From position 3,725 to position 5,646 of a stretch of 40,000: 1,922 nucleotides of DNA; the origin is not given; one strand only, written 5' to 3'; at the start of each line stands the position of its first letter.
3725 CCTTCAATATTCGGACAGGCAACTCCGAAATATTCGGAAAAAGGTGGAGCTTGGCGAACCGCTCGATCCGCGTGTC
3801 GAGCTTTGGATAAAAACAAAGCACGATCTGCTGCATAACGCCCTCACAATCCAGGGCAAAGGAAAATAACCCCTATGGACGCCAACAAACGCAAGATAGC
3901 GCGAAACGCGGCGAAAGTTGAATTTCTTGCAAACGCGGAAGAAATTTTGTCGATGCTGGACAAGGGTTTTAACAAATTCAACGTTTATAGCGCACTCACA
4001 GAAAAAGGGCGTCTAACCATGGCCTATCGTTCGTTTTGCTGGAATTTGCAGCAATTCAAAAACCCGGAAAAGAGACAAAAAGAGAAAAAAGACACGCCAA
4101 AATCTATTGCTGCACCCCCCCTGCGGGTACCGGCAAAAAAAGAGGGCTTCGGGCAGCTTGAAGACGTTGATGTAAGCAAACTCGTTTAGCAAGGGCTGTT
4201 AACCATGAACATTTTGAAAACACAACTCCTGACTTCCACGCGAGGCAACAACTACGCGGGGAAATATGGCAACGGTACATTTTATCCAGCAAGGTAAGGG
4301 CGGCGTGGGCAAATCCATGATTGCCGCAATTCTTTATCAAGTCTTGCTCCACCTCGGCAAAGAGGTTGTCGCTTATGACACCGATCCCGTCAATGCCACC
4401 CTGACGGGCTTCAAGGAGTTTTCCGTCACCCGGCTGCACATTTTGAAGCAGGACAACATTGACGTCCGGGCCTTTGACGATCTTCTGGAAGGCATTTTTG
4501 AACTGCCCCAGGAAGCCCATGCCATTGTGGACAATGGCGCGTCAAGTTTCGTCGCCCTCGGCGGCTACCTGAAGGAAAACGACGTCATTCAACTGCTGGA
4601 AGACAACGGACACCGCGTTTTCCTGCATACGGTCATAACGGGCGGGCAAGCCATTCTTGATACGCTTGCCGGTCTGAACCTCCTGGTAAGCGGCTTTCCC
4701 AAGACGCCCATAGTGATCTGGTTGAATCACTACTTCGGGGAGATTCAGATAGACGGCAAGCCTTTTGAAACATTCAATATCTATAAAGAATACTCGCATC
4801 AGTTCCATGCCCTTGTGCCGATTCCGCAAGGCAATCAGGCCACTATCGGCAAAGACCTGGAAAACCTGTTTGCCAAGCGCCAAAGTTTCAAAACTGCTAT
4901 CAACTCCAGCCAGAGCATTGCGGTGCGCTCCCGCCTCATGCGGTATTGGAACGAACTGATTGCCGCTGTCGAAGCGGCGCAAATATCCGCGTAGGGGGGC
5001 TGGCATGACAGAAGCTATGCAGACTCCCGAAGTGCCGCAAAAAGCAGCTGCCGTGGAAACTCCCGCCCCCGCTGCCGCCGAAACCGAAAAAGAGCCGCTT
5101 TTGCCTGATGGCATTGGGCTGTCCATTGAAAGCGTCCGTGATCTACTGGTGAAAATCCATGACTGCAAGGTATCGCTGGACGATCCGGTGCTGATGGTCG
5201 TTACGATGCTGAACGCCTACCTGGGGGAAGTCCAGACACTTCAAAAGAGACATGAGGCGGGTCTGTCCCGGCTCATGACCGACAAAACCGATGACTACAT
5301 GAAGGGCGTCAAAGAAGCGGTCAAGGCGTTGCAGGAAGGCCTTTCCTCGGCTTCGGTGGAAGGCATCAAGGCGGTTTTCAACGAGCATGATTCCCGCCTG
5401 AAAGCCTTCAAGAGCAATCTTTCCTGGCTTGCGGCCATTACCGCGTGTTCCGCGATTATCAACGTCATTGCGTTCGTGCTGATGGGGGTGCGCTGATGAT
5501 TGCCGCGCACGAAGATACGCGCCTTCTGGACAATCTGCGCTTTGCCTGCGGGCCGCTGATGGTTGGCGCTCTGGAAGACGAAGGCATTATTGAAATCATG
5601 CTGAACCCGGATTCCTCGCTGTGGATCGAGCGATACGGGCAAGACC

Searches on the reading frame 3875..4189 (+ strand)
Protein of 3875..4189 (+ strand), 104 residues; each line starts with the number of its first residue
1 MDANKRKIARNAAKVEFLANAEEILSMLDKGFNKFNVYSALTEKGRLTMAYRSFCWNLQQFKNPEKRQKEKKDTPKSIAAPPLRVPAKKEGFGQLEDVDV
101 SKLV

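Call 25: search_protein_families(library=pfam, proteins=[window:3875-4189:+], max_evalue=0.01)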
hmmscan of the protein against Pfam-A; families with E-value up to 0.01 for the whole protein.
window:3875-4189:+ (104 aa): 1 family
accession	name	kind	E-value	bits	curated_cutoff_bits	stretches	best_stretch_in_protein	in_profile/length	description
PF17273.7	DUF5338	-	6.2e-10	39.5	25.9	1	5-55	13-63/69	Family of unknown function (DUF5338)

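Call 36: search_dna_similar(query=window:3875-4189:+, collection=plasmids, mode=protein, max_rows=25, max_evalue=0.001, rows=spread)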
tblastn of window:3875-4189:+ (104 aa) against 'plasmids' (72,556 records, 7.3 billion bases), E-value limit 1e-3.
No match.

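Call 40: search_protein_families(library=ncbifam, proteins=[window:3875-4189:+], max_evalue=0.1)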
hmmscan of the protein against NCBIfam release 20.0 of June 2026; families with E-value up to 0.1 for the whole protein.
window:3875-4189:+ (104 aa): 0 families

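Call 68: find_homologous_proteins(query=window:3875-4189:+, max_evalue=0.00001)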
Query window:3875-4189:+ (104 aa): 14 proteins with E <= 0.00001 among 16 candidates.
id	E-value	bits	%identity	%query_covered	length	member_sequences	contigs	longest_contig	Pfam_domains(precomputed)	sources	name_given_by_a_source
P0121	1.4e-60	219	99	100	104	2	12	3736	PF17273.8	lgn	-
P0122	1.7e-46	174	78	100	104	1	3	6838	PF17273.8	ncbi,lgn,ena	-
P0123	4.7e-46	173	77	100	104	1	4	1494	PF17273.8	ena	-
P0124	7.5e-45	169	75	100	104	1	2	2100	PF17273.8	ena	-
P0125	2.5e-43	164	75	100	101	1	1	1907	PF17273.8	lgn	-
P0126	7.6e-43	163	74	100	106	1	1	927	PF17273.8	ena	-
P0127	9.0e-41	156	72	100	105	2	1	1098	PF17273.8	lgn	-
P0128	1.2e-40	155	71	100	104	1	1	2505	PF17273.8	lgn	-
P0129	1.4e-40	155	73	100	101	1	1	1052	PF17273.8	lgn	-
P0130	2.8e-39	151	69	100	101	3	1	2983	PF17273.8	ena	-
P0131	6.1e-39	150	69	100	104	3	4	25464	PF17273.8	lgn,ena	-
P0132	8.6e-38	146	66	100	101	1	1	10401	PF17273.8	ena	-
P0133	4.3e-37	144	65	100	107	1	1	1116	PF17273.8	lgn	-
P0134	3.0e-36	141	63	100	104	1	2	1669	PF17273.8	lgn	-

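Call 107: predict_structure(alignment_id=A5)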
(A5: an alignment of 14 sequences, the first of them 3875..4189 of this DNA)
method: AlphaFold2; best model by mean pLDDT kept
length: 104 residues; sequences in the alignment: 14
mean_pLDDT: 74.4   pTM: 0.53
mean pLDDT of the five models: 74.4, 74.4, 72.5, 72.4, 69.3
residues with pLDDT >= 90: 31; 70-90: 32; 50-70: 31; < 50: 10
segments of 3 or more residues with pLDDT < 50: 90-93
pLDDT, mean of each block of 10 residues (from residue 1): 77 88 91 94 91 89 66 52 56 50 51
secondary structure, 60 per line:
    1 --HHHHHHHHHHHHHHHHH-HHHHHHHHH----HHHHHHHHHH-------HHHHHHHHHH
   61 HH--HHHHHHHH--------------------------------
elements in order: H3-19 H21-29 H34-43 H51-62 H65-72

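Call 109: search_solved_structures(query=A5, max_evalue=10, show_alignments=1)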
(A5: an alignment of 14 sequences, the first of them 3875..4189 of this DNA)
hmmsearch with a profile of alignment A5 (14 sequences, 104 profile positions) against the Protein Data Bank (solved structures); distinct sequences matched with E-value up to 10: 3.
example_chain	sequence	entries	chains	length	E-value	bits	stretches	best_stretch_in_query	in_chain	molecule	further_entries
7oyc_e1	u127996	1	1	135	0.038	17.7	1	23-77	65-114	Rpl32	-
4v5z_B9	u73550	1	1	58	0.8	13.4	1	27-79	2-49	60S Ribosomal protein L32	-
8ffz_A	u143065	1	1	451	2.4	11.9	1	4-93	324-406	Transcription factor IIIA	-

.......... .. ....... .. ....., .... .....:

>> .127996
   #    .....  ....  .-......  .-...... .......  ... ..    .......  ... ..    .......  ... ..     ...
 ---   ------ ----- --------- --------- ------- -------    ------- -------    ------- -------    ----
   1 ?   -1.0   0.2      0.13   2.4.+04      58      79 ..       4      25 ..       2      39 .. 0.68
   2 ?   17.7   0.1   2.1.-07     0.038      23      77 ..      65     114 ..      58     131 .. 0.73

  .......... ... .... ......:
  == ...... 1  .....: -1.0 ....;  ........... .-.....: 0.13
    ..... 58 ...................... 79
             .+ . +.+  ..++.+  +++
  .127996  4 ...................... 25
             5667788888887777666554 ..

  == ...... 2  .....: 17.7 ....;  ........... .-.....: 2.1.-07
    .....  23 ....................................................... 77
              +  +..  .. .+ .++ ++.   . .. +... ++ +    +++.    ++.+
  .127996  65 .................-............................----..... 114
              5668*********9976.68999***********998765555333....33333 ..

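Call 110: fold_search(model_id=the predicted structure, library=pdb)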
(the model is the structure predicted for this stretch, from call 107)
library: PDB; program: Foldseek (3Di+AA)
matches with E <= 10: 14; with E <= 0.001: 0
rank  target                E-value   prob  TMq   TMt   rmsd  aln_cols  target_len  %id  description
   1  5n9j_Z                2.1e+00  0.10  0.26  0.24  10.1        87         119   15  Core Mediator of transcriptional regulation (released 2017-05-17)
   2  6h1c_B                2.9e+00  0.16  0.30  0.24   9.3        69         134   25  Structure of Ferric uptake regulator from Pseudomonas aeruginosa with manganese. (released 2019-07-31)
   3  2fu4_A                3.7e+00  0.16  0.34  0.42   7.7        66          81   18  Crystal Structure of the DNA binding domain of E.coli FUR (Ferric Uptake Regulator) (released 2006-05-16)
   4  5nhk_B                4.0e+00  0.25  0.37  0.30   2.6        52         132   25  Structure of Ferric uptake regulator from francisella tularensis with Iron (released 2018-05-16)
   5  5nbc_D                6.3e+00  0.13  0.29  0.25   2.5        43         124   28  Structure of Prokaryotic Transcription Factors (released 2018-05-16)
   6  4ddq_B                6.3e+00  0.11  0.38  0.11   5.4        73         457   18  Structural plasticity of the Bacillus subtilis GyrA homodimer (released 2013-02-13)
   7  4ddq_A                6.7e+00  0.11  0.38  0.11   5.2        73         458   12  Structural plasticity of the Bacillus subtilis GyrA homodimer (released 2013-02-13)
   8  6fqv_A                6.7e+00  0.08  0.34  0.10   5.5        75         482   15  2.60A BINARY COMPLEX OF S.AUREUS GYRASE with UNCLEAVED DNA (released 2018-04-04)
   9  7jgs_B                7.2e+00  0.12  0.36  0.15   7.6        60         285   13  Structure of Drosophila ORC bound to poly(dA/dT) DNA and Cdc6 (conformation 2) (released 2020-09-09)
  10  5nbc_A                7.6e+00  0.15  0.37  0.31   2.6        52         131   25  Structure of Prokaryotic Transcription Factors (released 2018-05-16)
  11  2nov_A                7.6e+00  0.07  0.35  0.11   5.4        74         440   16  Breakage-reunion domain of S.pneumoniae topo IV: crystal structure of a gram-positive quinolone target (released 2006-11-14)
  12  5l89_J                8.2e+00  0.05  0.27  0.31  11.1        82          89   10  Crystal structure of Rhodospirillum rubrum Rru_A0973 mutant E32A (released 2016-08-31)
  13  5nbc_B                9.3e+00  0.13  0.37  0.31   2.6        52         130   25  Structure of Prokaryotic Transcription Factors (released 2018-05-16)
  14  5l8f_B                9.9e+00  0.04  0.28  0.30  11.2        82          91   10  Crystal structure of Rhodospirillum rubrum Rru_A0973 mutant E32A, E62A, H65A. (released 2017-06-21)

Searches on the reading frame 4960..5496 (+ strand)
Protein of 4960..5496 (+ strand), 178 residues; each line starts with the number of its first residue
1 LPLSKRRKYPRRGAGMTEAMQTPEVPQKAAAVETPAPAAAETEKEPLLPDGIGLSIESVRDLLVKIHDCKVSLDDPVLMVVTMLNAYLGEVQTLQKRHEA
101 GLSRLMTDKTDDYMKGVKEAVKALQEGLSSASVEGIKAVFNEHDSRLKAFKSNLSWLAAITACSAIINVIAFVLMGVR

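Call 25: search_protein_families(library=pfam, proteins=[window:4960-5496:+], max_evalue=0.01)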
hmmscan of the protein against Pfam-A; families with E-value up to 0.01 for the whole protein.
window:4960-5496:+ (178 aa): 0 families

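Call 40: search_protein_families(library=ncbifam, proteins=[window:4960-5496:+], max_evalue=0.1)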
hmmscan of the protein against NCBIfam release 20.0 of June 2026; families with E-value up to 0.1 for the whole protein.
window:4960-5496:+ (178 aa): 1 family
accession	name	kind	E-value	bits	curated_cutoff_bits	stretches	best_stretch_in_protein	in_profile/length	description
NF010470.0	PRK13895.1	subfamily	0.0084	15.8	139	0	59-98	9-47/144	conjugal transfer protein TraM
